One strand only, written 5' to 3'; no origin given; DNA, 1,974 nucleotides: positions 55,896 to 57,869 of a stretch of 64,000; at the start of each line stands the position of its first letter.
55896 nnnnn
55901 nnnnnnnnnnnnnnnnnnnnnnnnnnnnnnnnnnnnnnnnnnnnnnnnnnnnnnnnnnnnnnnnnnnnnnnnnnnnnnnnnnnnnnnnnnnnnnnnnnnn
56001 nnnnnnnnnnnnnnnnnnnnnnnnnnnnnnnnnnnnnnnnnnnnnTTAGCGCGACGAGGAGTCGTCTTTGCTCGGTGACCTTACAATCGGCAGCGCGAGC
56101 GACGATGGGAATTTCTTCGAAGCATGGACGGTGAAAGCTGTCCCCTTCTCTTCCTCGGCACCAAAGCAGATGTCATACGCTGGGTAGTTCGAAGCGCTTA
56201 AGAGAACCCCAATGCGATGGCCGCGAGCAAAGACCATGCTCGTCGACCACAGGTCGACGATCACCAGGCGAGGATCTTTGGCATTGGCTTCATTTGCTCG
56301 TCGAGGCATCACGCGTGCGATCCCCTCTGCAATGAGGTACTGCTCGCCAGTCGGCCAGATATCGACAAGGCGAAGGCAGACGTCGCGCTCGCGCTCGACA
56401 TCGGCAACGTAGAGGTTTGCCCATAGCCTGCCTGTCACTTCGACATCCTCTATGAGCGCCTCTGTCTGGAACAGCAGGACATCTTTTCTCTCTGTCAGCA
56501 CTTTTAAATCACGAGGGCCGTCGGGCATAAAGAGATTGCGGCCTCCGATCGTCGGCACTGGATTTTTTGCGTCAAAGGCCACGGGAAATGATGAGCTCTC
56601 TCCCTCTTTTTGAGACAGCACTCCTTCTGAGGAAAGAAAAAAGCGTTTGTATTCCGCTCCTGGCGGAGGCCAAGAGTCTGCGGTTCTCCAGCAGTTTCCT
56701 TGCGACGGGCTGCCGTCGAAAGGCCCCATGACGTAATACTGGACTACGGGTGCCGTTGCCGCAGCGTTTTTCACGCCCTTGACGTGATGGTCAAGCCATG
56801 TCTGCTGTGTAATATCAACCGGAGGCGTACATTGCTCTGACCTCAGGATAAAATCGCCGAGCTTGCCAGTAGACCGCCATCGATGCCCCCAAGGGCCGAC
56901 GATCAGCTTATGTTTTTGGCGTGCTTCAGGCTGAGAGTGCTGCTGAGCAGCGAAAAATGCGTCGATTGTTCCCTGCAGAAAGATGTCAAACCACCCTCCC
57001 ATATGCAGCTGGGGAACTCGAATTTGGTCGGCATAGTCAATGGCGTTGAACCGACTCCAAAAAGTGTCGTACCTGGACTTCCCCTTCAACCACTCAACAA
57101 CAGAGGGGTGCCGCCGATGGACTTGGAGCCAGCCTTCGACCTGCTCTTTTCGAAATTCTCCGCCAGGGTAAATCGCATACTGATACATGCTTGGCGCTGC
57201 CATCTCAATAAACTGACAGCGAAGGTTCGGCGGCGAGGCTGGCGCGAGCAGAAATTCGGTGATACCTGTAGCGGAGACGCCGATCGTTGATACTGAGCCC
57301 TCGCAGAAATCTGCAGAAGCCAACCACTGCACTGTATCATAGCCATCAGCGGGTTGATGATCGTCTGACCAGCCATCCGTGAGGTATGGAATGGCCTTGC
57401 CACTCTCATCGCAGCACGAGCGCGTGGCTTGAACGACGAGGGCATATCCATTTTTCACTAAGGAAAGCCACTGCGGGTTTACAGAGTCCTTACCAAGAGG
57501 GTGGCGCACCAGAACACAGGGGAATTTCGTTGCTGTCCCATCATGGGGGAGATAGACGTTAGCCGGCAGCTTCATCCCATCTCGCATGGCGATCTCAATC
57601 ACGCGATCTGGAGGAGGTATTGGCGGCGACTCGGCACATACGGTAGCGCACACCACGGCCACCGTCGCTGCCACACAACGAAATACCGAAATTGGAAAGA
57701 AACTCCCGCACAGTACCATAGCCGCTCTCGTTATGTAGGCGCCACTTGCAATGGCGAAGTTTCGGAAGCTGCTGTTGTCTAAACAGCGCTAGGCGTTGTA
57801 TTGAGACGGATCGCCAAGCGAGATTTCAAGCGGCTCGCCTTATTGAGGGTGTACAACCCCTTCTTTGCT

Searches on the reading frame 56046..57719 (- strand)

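Call 73: search_protein_families(library=pfam, proteins=[window:56046-57719:-], max_evalue=0.0001)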
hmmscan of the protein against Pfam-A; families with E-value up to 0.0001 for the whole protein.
window:56046-57719:- (557 aa): 2 families
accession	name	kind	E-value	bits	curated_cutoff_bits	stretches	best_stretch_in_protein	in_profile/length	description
PF02129.25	Peptidase_S15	-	2.9e-41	142.3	23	2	47-199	1-153/262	X-Pro dipeptidyl-peptidase (S15 family)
PF08530.16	PepX_C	-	2.9e-27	96.4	22.5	1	318-541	1-216/217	X-Pro dipeptidyl-peptidase C-terminal non-catalytic domain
